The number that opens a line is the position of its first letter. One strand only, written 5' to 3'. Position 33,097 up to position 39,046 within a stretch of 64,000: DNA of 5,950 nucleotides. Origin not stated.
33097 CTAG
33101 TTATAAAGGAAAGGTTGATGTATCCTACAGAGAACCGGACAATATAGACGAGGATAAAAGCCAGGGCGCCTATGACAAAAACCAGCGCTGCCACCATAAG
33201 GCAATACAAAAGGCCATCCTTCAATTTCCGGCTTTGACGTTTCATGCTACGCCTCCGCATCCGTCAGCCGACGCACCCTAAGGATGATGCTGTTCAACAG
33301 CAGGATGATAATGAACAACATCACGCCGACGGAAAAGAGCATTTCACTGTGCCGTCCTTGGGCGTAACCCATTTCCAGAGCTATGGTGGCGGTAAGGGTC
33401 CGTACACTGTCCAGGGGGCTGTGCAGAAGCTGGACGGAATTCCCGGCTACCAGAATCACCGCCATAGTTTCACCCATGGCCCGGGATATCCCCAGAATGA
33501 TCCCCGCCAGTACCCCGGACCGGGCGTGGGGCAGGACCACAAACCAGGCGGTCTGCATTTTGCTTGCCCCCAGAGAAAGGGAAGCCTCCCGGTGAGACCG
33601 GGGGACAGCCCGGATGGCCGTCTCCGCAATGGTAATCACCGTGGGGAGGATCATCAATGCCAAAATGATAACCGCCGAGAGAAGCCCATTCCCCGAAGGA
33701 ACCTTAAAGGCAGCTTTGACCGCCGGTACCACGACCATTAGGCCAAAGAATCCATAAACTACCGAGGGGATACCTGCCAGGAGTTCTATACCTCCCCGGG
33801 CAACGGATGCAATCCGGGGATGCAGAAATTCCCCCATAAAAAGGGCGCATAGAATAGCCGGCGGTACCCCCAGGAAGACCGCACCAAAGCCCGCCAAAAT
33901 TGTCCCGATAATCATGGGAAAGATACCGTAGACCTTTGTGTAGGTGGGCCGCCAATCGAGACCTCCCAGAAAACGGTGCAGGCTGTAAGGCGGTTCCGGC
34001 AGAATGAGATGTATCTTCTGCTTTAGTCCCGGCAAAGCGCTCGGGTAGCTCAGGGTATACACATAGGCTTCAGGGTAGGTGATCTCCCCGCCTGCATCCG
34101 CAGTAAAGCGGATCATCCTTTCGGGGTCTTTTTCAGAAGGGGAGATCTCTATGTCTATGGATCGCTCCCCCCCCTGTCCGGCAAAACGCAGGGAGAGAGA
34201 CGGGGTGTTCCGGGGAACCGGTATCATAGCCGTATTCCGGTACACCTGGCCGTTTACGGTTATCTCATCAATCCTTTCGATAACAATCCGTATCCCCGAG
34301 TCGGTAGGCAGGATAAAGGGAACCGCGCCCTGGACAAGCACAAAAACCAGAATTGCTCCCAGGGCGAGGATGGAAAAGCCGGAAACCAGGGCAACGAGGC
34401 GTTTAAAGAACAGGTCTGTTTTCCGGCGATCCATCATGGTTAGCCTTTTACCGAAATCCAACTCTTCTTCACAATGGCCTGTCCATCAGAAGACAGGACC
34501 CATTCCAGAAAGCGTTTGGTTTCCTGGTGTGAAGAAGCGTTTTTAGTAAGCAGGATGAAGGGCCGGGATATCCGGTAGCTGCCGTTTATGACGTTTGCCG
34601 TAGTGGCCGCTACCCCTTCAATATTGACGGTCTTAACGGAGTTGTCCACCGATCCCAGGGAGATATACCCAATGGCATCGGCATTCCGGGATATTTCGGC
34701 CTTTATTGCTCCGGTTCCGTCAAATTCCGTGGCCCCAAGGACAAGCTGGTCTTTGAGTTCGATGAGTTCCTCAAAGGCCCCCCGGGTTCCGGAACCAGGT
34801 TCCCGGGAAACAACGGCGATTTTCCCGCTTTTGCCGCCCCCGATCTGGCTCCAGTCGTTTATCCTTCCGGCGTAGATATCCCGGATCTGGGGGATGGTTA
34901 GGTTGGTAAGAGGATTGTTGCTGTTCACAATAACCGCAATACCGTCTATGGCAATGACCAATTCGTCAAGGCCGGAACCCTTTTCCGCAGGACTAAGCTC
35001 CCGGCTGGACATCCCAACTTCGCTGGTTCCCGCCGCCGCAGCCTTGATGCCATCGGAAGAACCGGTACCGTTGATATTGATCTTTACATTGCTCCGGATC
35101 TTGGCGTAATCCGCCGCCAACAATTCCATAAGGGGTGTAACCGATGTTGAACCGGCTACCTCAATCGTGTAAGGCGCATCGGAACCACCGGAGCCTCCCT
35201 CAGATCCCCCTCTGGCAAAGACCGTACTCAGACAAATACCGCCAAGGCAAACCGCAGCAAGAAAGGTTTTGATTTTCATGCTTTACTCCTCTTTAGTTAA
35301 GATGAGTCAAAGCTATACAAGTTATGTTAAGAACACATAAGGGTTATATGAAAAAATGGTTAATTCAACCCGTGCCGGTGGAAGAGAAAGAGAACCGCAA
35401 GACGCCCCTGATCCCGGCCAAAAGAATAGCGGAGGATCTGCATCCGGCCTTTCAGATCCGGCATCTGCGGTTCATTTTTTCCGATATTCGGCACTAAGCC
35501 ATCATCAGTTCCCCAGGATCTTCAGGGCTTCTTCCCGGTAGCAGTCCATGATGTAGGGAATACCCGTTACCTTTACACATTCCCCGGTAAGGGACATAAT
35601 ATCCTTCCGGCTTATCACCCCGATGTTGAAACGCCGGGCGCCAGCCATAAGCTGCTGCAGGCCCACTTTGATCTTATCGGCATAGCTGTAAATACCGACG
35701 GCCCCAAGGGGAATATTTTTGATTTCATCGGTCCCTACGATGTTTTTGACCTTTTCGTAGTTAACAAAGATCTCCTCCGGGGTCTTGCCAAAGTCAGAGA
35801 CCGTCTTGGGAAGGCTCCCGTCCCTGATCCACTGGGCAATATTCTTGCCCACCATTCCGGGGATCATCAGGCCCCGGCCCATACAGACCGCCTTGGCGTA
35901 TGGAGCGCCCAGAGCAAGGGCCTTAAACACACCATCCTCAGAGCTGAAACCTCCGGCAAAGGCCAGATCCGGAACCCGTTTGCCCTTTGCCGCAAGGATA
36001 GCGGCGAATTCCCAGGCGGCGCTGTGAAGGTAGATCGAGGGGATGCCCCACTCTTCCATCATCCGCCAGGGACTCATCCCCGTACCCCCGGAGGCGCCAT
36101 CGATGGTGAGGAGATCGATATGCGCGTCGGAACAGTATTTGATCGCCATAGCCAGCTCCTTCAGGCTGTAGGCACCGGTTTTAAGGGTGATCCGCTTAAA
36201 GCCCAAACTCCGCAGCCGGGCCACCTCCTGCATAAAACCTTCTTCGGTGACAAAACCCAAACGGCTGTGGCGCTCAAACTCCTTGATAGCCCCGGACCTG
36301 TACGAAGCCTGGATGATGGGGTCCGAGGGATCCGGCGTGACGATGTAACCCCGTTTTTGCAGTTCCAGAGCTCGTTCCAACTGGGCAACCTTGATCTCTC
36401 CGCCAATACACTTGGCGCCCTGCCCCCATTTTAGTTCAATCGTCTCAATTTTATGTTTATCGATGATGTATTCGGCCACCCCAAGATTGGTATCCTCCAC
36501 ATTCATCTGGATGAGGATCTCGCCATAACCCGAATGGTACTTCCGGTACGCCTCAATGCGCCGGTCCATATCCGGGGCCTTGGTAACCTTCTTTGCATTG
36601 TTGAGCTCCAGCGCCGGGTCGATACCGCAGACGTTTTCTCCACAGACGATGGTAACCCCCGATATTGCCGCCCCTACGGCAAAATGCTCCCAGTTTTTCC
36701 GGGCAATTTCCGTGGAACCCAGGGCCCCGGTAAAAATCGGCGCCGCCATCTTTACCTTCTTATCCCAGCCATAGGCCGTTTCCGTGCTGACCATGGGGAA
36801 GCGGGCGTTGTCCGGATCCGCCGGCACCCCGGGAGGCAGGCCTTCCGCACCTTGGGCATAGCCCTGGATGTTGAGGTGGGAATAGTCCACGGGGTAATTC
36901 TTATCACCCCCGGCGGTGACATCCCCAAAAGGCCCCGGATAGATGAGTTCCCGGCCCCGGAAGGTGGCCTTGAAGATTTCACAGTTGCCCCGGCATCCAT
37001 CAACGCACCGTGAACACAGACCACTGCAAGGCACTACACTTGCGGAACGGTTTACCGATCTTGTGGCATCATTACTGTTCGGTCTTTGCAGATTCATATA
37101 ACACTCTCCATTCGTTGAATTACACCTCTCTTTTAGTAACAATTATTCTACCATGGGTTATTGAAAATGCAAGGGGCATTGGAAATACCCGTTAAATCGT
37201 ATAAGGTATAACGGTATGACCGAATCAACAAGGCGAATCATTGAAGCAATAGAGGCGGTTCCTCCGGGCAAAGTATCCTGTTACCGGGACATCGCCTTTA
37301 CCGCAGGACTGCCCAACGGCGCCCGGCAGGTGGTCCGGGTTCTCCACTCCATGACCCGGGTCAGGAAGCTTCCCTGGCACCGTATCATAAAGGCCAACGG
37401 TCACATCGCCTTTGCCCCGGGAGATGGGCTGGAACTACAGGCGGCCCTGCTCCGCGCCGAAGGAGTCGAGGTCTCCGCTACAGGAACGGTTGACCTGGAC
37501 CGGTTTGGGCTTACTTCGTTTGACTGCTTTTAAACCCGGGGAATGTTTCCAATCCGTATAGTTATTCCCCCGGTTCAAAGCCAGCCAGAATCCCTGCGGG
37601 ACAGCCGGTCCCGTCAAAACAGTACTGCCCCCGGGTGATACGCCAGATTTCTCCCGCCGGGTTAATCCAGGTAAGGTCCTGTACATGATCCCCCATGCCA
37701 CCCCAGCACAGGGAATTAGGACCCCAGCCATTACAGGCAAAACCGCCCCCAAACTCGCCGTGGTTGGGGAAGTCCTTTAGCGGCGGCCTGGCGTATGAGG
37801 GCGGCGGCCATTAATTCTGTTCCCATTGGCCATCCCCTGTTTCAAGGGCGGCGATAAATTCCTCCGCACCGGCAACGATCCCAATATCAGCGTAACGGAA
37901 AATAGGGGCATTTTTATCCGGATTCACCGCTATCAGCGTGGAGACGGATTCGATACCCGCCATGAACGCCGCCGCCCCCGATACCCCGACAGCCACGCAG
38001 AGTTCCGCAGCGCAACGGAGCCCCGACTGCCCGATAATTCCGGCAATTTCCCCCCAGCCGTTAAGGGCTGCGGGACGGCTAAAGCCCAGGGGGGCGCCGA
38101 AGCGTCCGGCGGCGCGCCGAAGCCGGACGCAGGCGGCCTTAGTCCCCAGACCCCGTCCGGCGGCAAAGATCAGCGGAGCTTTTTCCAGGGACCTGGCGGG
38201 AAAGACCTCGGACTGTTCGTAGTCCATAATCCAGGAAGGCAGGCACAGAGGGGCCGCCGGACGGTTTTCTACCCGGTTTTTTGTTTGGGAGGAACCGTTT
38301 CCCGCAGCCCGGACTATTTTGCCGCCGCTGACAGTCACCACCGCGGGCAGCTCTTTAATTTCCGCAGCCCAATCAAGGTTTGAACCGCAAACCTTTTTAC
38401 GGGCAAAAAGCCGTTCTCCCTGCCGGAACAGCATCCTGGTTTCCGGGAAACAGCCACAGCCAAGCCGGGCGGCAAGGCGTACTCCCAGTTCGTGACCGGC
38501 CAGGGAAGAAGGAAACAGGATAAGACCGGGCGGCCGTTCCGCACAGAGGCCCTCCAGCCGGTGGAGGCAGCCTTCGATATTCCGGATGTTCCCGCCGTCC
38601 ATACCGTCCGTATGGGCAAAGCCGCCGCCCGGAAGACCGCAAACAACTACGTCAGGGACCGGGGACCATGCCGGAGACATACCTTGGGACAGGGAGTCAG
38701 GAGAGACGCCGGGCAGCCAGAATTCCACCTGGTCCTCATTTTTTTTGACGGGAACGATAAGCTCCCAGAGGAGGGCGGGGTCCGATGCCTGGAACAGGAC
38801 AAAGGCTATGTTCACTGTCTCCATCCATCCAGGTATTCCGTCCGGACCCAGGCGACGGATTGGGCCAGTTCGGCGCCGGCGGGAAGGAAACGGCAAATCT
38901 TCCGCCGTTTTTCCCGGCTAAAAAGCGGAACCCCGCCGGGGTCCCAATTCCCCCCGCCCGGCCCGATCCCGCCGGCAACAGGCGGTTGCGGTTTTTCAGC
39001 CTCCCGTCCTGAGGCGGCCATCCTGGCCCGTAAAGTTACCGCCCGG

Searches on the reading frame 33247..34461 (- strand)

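Call 46: search_protein_families(library=pfam, proteins=[window:33247-34461:-], max_evalue=0.0001)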
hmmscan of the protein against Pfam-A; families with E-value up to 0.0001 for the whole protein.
window:33247-34461:- (404 aa): 1 family
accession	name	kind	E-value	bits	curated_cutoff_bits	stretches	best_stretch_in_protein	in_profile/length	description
PF00528.27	BPD_transp_1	-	2.6e-21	76.6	26.4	1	202-396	1-174/184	Binding-protein-dependent transport system inner membrane component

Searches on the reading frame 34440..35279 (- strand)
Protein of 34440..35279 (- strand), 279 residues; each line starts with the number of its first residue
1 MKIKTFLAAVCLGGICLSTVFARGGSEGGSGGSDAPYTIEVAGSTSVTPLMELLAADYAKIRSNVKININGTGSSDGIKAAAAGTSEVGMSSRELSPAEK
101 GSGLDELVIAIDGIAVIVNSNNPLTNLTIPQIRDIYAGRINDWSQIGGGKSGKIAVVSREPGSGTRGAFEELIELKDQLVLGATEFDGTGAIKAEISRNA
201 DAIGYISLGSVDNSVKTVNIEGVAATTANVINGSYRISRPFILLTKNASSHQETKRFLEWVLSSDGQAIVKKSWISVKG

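Call 46: search_protein_families(library=pfam, proteins=[window:34440-35279:-], max_evalue=0.0001)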
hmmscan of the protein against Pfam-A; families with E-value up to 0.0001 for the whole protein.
window:34440-35279:- (279 aa): 3 families
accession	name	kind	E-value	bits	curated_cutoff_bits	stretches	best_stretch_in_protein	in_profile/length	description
PF12849.12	PBP_like_2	-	5.9e-43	148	27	1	37-264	9-266/267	PBP superfamily domain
PF12727.12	PBP_like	-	3.4e-12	46.4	27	1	59-259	5-190/193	PBP superfamily domain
PF13531.11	SBP_bac_11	-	2.9e-09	37.5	25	1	39-272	1-223/227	Bacterial extracellular solute-binding protein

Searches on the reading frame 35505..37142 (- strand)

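Call 46: search_protein_families(library=pfam, proteins=[window:35505-37142:-], max_evalue=0.0001)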
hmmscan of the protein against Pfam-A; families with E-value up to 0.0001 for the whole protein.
window:35505-37142:- (545 aa): 1 family
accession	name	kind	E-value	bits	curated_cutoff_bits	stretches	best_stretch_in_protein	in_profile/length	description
PF01645.23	Glu_synthase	-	2.2e-16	60.5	20.4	1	299-427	187-309/369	Conserved region in glutamate synthase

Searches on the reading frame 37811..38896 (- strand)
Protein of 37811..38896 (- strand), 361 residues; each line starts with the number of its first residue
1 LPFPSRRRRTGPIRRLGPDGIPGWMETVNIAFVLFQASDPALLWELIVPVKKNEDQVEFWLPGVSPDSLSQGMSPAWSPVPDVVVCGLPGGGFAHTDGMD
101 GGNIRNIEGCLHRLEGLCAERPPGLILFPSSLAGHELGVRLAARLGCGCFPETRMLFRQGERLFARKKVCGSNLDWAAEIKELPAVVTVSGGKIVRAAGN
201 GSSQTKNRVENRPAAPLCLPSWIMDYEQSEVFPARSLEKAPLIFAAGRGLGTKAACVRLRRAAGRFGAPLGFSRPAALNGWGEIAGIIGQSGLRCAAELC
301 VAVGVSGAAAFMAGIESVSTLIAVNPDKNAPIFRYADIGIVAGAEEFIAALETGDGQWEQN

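Call 4: search_protein_families(library=pfam, proteins=[window:37811-38896:-])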
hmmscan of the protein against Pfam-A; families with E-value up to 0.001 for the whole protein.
window:37811-38896:- (361 aa): 2 families
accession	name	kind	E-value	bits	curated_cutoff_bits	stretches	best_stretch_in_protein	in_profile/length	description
PF00766.25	ETF_alpha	-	2.7e-18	66.2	27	1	237-316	2-81/81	Electron transfer flavoprotein FAD-binding domain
PF01012.27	ETF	-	1.4e-05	25.5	26.7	1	117-206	84-171/181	Electron transfer flavoprotein domain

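Call 5: search_protein_families(library=ncbifam, proteins=[window:37811-38896:-])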
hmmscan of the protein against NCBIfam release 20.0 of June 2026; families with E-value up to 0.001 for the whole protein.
window:37811-38896:- (361 aa): 5 families
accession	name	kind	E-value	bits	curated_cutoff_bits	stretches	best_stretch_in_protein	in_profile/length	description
NF038209.1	mft_etfA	equivalog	3.2e-25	89.1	240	1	124-352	72-299/303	mycofactocin-associated electron transfer flavoprotein alpha subunit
NF002889.0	PRK03363.1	equivalog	9.8e-25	87.5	549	1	123-352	81-308/313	electron transfer flavoprotein subunit alpha/FixB family protein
NF008884.0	PRK11916.1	equivalog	2.4e-18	66.6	528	1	108-351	65-306/312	electron transfer flavoprotein subunit alpha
NF051845.1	EtFlavAlphaProt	equivalog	1.8e-17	63.4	600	1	120-351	175-395/406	electron transfer flavoprotein subunit alpha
NF042970.1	AcrlCoAredClosAcrA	equivalog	2.2e-14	53.3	600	1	241-342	240-344/360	acryloyl-CoA reductase electron transfer subunit beta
